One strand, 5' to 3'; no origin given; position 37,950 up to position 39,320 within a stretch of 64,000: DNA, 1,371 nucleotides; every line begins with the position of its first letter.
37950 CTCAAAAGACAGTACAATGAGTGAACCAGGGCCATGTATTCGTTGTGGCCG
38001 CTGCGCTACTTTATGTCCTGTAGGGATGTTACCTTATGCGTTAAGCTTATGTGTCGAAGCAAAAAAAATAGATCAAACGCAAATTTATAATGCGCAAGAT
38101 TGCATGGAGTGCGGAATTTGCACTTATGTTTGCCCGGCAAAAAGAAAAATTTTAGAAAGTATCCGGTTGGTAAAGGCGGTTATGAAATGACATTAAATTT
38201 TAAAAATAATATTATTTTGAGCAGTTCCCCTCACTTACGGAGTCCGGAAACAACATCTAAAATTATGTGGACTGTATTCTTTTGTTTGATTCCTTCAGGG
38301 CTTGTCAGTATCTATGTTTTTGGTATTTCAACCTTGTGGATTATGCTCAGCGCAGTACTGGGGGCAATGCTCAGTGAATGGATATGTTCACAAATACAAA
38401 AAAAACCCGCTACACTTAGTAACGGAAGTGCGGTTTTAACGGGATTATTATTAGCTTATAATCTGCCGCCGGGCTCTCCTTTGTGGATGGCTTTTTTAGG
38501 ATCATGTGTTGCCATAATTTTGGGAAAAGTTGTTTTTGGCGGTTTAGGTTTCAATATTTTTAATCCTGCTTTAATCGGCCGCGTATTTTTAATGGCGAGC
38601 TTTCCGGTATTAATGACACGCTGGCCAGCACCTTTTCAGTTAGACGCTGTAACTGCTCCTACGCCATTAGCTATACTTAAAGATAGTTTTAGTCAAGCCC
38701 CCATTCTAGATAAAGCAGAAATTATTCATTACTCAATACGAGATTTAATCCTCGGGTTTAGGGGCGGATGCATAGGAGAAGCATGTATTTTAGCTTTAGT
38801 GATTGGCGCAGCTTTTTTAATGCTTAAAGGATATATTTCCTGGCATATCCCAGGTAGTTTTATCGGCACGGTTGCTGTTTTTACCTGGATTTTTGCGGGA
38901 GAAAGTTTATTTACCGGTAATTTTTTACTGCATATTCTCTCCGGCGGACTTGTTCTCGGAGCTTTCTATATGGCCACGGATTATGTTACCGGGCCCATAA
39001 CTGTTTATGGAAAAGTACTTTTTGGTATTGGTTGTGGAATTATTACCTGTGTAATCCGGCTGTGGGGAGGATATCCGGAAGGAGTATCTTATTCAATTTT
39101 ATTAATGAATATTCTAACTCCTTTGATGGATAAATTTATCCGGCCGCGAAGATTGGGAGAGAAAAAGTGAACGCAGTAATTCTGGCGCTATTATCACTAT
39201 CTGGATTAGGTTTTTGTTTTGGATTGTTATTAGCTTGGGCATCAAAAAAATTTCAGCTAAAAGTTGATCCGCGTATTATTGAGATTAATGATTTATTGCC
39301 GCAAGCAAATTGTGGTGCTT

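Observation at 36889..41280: rnfC-rnfD-rnfB without rnfG/E/A, coupled to a RACo-like ASKHA ATPase gene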

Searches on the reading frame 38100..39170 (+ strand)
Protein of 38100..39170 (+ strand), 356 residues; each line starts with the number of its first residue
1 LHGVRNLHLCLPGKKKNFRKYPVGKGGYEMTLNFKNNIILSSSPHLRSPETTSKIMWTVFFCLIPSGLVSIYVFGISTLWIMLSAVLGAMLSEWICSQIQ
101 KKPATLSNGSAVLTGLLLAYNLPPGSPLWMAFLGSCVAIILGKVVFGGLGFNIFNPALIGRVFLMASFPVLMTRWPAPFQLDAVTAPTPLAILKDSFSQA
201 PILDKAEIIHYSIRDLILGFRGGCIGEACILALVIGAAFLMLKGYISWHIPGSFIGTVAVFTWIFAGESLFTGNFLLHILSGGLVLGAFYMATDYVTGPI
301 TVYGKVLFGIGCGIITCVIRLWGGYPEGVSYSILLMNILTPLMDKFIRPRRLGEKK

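Call 4: search_protein_families(library=pfam, proteins=[window:38100-39170:+], max_evalue=0.01)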
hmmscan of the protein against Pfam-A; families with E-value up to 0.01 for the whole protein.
window:38100-39170:+ (356 aa): 1 family
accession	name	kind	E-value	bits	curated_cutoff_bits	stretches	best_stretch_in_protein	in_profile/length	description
PF03116.20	NQR2_RnfD_RnfE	-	3.4e-114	381.6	27.7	1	40-353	2-296/296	NQR2, RnfD, RnfE family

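Call 5: search_protein_families(library=ncbifam, proteins=[window:38100-39170:+], max_evalue=0.01)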
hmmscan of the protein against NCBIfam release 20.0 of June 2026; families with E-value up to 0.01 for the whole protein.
window:38100-39170:+ (356 aa): 6 families
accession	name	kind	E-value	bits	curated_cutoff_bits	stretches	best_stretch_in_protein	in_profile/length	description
TIGR01946.1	rnfD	subfamily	6e-97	324.9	207.05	1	43-354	1-327/327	RnfABCDGE type electron transport complex subunit D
NF002011.0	PRK00816.1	equivalog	2e-73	247.5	415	2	40-183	5-150/352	electron transport complex subunit RsxD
NF041838.1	rnfD_Methano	equivalog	1.3e-57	195.3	400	2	39-178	4-143/285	Rnf electron transport complex subunit RnfD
NF003756.0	PRK05349.1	equivalog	1.5e-53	182.2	414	1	80-348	123-393/406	NADH:ubiquinone reductase (Na(+)-transporting) subunit B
TIGR01937.1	nqrB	equivalog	1.4e-46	159.3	349.9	1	93-347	136-405/413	NADH:ubiquinone reductase (Na(+)-transporting) subunit B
NF002181.0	PRK01024.1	equivalog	1.2e-33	116.6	792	2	207-347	340-494/503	Na(+)-transporting NADH-quinone reductase subunit B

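Call 26: search_solved_structures(query=window:38187-39167:+, show_alignments=3)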
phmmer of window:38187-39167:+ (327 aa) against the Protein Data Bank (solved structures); distinct sequences matched with E-value up to 0.001: 6.
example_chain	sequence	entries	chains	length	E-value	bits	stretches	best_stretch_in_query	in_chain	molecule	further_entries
7zc6_D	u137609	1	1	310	1.5e-82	280.8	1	11-325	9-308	RnfD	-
9eri_D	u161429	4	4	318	1.6e-76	260.9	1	8-324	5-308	Na(+)-translocating ferredoxin:NAD(+) oxidoreductase complex subunit D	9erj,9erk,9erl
8ahx_D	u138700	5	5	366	1.4e-54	188.8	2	181-325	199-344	Ion-translocating oxidoreductase complex subunit D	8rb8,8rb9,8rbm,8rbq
9lrr_B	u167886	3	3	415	9e-31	110.5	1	79-323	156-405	Na(+)-translocating NADH-quinone reductase subunit B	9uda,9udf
7xk3_B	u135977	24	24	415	9.1e-31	110.5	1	81-323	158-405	Na(+)-translocating NADH-quinone reductase subunit B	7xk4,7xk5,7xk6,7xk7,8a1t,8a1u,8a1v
9ud3_B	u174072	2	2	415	1.1e-29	107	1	81-323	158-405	Na(+)-translocating NADH-quinone reductase subunit B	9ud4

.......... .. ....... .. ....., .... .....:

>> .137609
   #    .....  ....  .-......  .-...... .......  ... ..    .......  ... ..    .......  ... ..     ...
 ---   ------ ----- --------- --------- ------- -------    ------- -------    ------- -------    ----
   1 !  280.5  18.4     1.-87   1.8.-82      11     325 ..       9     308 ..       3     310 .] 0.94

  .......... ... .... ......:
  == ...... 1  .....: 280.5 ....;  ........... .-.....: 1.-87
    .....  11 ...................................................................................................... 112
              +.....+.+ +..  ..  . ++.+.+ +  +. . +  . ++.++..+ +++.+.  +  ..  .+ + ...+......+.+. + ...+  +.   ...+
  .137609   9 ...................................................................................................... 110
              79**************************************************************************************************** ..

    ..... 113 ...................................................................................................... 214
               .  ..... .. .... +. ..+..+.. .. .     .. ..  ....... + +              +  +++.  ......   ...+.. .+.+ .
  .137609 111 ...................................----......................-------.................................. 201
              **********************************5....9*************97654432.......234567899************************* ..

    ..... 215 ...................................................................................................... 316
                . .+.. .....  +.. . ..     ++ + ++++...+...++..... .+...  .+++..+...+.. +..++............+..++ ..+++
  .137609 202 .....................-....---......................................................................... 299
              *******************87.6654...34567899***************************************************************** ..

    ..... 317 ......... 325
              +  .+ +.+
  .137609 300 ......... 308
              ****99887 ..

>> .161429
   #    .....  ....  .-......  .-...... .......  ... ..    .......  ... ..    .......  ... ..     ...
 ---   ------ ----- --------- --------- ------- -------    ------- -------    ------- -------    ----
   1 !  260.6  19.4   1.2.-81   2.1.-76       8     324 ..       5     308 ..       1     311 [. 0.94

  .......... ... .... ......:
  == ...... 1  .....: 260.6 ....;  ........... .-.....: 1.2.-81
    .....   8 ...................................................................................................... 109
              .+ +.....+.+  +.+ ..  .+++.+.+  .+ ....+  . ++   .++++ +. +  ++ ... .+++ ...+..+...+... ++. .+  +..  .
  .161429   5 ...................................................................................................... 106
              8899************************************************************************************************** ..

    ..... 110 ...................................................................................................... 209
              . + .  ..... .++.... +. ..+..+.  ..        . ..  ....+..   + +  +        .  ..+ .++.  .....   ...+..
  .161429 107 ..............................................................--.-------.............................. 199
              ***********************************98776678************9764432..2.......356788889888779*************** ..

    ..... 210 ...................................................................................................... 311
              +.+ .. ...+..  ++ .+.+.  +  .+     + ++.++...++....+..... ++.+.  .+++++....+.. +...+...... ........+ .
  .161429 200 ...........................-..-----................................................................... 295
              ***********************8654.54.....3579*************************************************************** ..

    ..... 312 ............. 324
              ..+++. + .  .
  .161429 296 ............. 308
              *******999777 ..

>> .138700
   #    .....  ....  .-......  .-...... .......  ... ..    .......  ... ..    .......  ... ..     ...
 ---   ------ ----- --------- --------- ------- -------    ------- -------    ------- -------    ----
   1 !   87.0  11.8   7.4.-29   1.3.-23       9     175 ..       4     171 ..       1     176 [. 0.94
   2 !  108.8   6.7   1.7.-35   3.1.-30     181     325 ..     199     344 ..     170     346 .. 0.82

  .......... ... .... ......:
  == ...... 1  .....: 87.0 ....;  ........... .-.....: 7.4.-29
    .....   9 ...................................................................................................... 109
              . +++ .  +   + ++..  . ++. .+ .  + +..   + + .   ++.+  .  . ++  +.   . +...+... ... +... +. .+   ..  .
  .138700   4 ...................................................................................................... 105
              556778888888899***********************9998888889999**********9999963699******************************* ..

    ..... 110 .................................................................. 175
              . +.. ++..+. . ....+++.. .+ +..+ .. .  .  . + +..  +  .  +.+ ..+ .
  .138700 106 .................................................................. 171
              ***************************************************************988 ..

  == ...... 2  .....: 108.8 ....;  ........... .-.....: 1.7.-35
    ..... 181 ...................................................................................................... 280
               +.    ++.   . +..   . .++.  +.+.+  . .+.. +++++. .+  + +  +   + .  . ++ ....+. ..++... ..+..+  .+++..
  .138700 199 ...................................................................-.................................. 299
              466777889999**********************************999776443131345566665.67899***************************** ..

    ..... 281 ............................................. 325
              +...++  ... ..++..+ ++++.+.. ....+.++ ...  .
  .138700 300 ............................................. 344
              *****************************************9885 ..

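Call 27: find_related_loci(query=window:38187-39167:+, collection=genome_contigs, flank=10000)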
Query window:38187-39167:+ (327 aa) in genome_contigs; peptide patterns used: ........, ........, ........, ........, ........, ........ (x = any residue, [..] = any of these).
599 stretches matched a pattern (row limit reached: there are more); 552 encode a relative of the query (tblastn E <= 1e-3); the best 80 are kept; 80 distinct loci.
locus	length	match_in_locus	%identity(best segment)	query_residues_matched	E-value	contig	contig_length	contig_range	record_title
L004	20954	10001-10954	73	8-325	2e-151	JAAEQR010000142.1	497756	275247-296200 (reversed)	MAG: PVC group bacterium isolate Gpa_23 GpaG_CONTIG2101741, whole genome shotgun sequence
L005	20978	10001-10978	67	1-327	5e-151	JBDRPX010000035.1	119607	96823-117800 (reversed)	MAG: Candidatus Omnitrophota bacterium isolate MEGAHIT-group-2.14 k141_1395521, whole genome shotgun sequence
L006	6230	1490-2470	69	1-327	3e-145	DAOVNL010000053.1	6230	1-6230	MAG TPA_asm: Candidatus Omnitrophota bacterium isolate CSMAG_1496 CSMAG_1496_k141_1047987_length_6230_cov_24.9133, whole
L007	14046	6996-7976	70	1-327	1e-143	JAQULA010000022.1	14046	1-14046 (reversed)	MAG: Candidatus Omnitrophota bacterium isolate STD1_12 NODE_11066_length_14046_cov_3.864430_Sandtown_D1, whole genome sh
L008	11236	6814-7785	65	1-324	7e-141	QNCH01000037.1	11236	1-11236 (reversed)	MAG: Candidatus Omnitrophota bacterium isolate B26_G9 B26_Guay9_scaffold_06597, whole genome shotgun sequence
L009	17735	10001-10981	67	1-327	1e-137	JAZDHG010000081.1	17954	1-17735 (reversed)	MAG: Candidatus Omnitrophota bacterium isolate MEGAHIT-group-0.309 k141_409445, whole genome shotgun sequence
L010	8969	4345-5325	65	1-327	6e-134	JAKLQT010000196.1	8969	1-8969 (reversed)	MAG: Candidatus Omnitrophota bacterium isolate bin S2.42 k141_526952, whole genome shotgun sequence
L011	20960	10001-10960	70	8-326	2e-144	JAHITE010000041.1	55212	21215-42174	MAG: Candidatus Omnitrophota bacterium isolate MM_PC_MetaG.mb.2 MM_PC_MetaG.mb.2_k141_690372, whole genome shotgun seque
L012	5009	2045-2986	56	6-326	9e-114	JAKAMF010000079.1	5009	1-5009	MAG: bacterium isolate WY5.bin157 NODE_34314_length_5009_cov_1.547726, whole genome shotgun sequence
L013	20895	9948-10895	53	4-327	3e-112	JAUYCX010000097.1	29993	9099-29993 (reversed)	MAG: Candidatus Omnitrophota bacterium isolate C20_maxbin.112_sub C20_k141_421186, whole genome shotgun sequence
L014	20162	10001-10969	52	1-327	2e-109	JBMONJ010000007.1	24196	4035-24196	MAG: Candidatus Omnitrophota bacterium isolate Betzabe_MAG073 MAG073_7, whole genome shotgun sequence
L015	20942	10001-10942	52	7-327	7e-107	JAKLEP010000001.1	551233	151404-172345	MAG: Candidatus Omnitrophota bacterium isolate RA.bin136 RA.bin136_1, whole genome shotgun sequence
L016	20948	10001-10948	52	4-327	2e-106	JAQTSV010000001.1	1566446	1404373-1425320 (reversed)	MAG: Candidatus Omnitrophota bacterium isolate STB_25 NODE_1_length_1566446_cov_7.163386_Sandtown_B, whole genome shotgu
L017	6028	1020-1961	51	3-324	8e-106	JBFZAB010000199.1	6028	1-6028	MAG: Candidatus Omnitrophota bacterium isolate PPR_0456 k121_1535925, whole genome shotgun sequence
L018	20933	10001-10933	50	7-327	2e-104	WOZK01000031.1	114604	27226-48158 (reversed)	MAG: Candidatus Omnitrophota bacterium isolate WOFB22 NODE_37_length_114604_cov_62.916219, whole genome shotgun sequence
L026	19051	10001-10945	51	4-326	3e-99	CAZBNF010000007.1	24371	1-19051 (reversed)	MAG TPA_asm: uncultured Planctomycetia bacterium isolate SRP178699_co1_432 genome assembly, contig: NODE_2355_length_243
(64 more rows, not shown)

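Call 54: find_homologous_proteins(query=L026:13803-14990:+, max_evalue=1e-10)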
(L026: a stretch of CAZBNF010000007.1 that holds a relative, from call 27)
Query L026:13803-14990:+ (396 aa): 7975 proteins with E <= 1e-10 among 8000 candidates; the best 120 are listed.
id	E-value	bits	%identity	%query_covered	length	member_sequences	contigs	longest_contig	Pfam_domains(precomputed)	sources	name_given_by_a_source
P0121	3.4e-249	844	99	100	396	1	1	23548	PF17651.7,PF14574.12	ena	-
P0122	9.9e-249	842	99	100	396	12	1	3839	PF17651.7,PF14574.12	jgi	-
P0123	2.2e-213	726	83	100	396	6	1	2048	PF17651.7,PF14574.12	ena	-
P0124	2.4e-205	700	81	100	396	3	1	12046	PF17651.7,PF14574.12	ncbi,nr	ncbi:MAG: DUF4445 domain-containing protein [Dehalococcoidia bacterium]|nr:MAG: DUF4445 domain-conta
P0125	2.8e-200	683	78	97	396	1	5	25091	PF17651.7,PF14574.12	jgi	jgi:uncharacterized 2Fe-2S/4Fe-4S cluster protein (DUF4445 family)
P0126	2.1e-195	667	76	97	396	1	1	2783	PF17651.7,PF14574.12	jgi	jgi:uncharacterized 2Fe-2S/4Fe-4S cluster protein (DUF4445 family)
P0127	2.6e-190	650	75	97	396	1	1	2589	PF17651.7,PF14574.12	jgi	jgi:uncharacterized 2Fe-2S/4Fe-4S cluster protein (DUF4445 family)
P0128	2.6e-189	647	75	97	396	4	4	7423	PF17651.7,PF14574.12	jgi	jgi:uncharacterized 2Fe-2S/4Fe-4S cluster protein (DUF4445 family)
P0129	4.4e-186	636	72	100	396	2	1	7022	PF17651.7,PF14574.12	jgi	jgi:uncharacterized 2Fe-2S/4Fe-4S cluster protein (DUF4445 family)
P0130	6.2e-185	633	73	97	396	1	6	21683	PF17651.7,PF14574.12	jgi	jgi:uncharacterized 2Fe-2S/4Fe-4S cluster protein (DUF4445 family)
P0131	3.1e-179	614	71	100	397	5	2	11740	PF17651.7,PF14574.12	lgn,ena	-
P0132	2.3e-177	608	71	100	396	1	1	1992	PF17651.7,PF14574.12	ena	-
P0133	2.1e-153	529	60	100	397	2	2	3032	PF17651.7,PF14574.12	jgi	jgi:uncharacterized 2Fe-2S/4Fe-4S cluster protein (DUF4445 family)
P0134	5.9e-149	514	60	99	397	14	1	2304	PF17651.7,PF14574.12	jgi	-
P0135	2.9e-148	512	60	99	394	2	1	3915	PF17651.7,PF14574.12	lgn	-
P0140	1.6e-146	506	60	98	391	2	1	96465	PF17651.7,PF14574.12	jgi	jgi:uncharacterized 2Fe-2S/4Fe-4S cluster protein (DUF4445 family)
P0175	8.5e-117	408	51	100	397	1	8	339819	PF17651.7,PF14574.12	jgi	-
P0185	3.7e-108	380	47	100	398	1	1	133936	PF17651.7,PF14574.12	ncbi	ncbi:MAG: ASKHA domain-containing protein [Candidatus Omnitrophota bacterium]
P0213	9.6e-76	273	40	100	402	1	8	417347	PF17651.7,PF14574.12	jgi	-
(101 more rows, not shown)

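Call 55: find_encoding_contigs(protein=P0140, flank=8000, max_places=1)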
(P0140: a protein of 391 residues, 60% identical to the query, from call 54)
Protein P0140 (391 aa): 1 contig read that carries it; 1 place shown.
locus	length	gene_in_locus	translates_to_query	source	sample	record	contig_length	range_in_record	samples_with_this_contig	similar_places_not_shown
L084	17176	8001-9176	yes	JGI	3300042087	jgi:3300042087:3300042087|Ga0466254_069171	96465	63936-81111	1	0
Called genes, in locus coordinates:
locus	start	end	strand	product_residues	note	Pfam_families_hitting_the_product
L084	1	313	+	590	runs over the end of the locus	-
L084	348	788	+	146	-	PF00137:ATP-synt_C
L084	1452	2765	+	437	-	PF05977:MFS_3, PF07690:MFS_1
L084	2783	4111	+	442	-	PF13375:RnfC_N, PF01512:Complex1_51K, PF10531:SLBB (weak), PF00037:Fer4 (faint), PF12797:Fer4_2 (faint), PF12838:Fer4_7 (weak), PF13183:Fer4_8 (faint), PF13237:Fer4_10 (weak)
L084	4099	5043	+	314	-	PF03116:NQR2_RnfD_RnfE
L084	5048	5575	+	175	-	PF04205:FMN_bind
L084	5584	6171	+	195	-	PF02508:Rnf-Nqr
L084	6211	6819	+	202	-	PF02508:Rnf-Nqr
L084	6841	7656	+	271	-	PF04060:FeS, PF12838:Fer4_7, PF14697:Fer4_21 (weak), PF13187:Fer4_9 (weak), PF13237:Fer4_10, PF12838:Fer4_7, PF13187:Fer4_9, PF00037:Fer4, +14 more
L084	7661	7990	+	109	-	PF00085:Thioredoxin, PF14595:Thioredoxin_9 (weak), PF13098:Thioredoxin_2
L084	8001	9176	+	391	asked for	PF17651:Raco_middle, PF14574:RACo_C_ter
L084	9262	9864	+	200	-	PF00551:Formyl_trans_N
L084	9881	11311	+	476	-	PF02878:PGM_PMM_I, PF02879:PGM_PMM_II, PF02880:PGM_PMM_III, PF00408:PGM_PMM_IV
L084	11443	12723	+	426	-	PF03952:Enolase_N, PF00113:Enolase_C, PF13378:MR_MLE_C (weak), PF07476:MAAL_C (weak)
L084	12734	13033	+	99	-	PF04977:DivIC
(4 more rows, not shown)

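Call 56: find_encoding_contigs(protein=P0175, flank=8000, max_places=1)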
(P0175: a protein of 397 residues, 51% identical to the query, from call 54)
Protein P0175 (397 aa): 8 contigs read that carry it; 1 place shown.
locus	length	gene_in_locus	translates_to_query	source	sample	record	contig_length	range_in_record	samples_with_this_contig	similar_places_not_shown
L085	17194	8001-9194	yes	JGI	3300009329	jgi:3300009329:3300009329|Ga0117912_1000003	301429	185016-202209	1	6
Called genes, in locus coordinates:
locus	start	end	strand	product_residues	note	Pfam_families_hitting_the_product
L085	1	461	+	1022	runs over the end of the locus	PF01326:PPDK_N, PF00391:PEP-utilizers, PF02896:PEP-utilizers_C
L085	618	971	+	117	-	PF07238:PilZ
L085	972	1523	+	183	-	PF01965:DJ-1_PfpI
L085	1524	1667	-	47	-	-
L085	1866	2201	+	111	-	PF07238:PilZ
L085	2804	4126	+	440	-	PF13375:RnfC_N, PF01512:Complex1_51K, PF10531:SLBB (weak), PF12838:Fer4_7, PF13183:Fer4_8 (weak), PF13187:Fer4_9, PF13237:Fer4_10, PF13534:Fer4_17 (weak), +2 more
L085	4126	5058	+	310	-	PF03116:NQR2_RnfD_RnfE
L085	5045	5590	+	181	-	PF04205:FMN_bind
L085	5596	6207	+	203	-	PF02508:Rnf-Nqr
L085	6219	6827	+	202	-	PF02508:Rnf-Nqr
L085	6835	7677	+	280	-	PF04060:FeS, PF13237:Fer4_10 (weak), PF12838:Fer4_7, PF13187:Fer4_9, PF14697:Fer4_21, PF13237:Fer4_10, PF12838:Fer4_7, PF13187:Fer4_9, +10 more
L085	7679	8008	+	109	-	PF00085:Thioredoxin, PF00578:AhpC-TSA (weak), PF08534:Redoxin (weak), PF14595:Thioredoxin_9 (weak), PF13098:Thioredoxin_2, PF13905:Thioredoxin_8 (faint)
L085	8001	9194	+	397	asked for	PF17651:Raco_middle, PF14574:RACo_C_ter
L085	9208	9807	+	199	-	PF00551:Formyl_trans_N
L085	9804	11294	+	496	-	PF02878:PGM_PMM_I, PF02879:PGM_PMM_II, PF02880:PGM_PMM_III, PF00408:PGM_PMM_IV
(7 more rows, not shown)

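Call 57: find_encoding_contigs(protein=P0185, flank=8000, max_places=1)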
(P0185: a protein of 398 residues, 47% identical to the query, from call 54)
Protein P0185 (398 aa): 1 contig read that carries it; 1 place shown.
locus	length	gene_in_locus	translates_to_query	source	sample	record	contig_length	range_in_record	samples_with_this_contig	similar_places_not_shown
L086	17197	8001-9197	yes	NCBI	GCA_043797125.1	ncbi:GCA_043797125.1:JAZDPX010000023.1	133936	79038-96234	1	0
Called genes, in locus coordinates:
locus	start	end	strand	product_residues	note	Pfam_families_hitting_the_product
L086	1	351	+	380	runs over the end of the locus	PF05157:MshEN, PF07238:PilZ (weak)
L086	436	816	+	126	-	-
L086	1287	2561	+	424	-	PF05977:MFS_3, PF07690:MFS_1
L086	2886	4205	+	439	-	PF13375:RnfC_N, PF01512:Complex1_51K, PF10531:SLBB, PF12838:Fer4_7, PF13183:Fer4_8 (weak), PF13187:Fer4_9, PF13237:Fer4_10, PF13534:Fer4_17 (weak), +7 more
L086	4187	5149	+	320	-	PF03116:NQR2_RnfD_RnfE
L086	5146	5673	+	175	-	PF04205:FMN_bind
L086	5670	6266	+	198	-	PF02508:Rnf-Nqr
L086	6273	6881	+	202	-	PF02508:Rnf-Nqr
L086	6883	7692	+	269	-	PF04060:FeS, PF12838:Fer4_7, PF13187:Fer4_9 (weak), PF13237:Fer4_10 (weak), PF13187:Fer4_9, PF12838:Fer4_7, PF00037:Fer4, PF12837:Fer4_6, +10 more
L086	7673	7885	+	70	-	PF00085:Thioredoxin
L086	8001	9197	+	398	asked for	PF17651:Raco_middle, PF14574:RACo_C_ter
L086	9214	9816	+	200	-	PF00551:Formyl_trans_N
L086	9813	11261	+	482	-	PF02878:PGM_PMM_I, PF02879:PGM_PMM_II, PF02880:PGM_PMM_III, PF00408:PGM_PMM_IV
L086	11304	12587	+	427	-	PF03952:Enolase_N, PF00113:Enolase_C, PF13378:MR_MLE_C (faint), PF07476:MAAL_C (weak)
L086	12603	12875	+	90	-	PF04977:DivIC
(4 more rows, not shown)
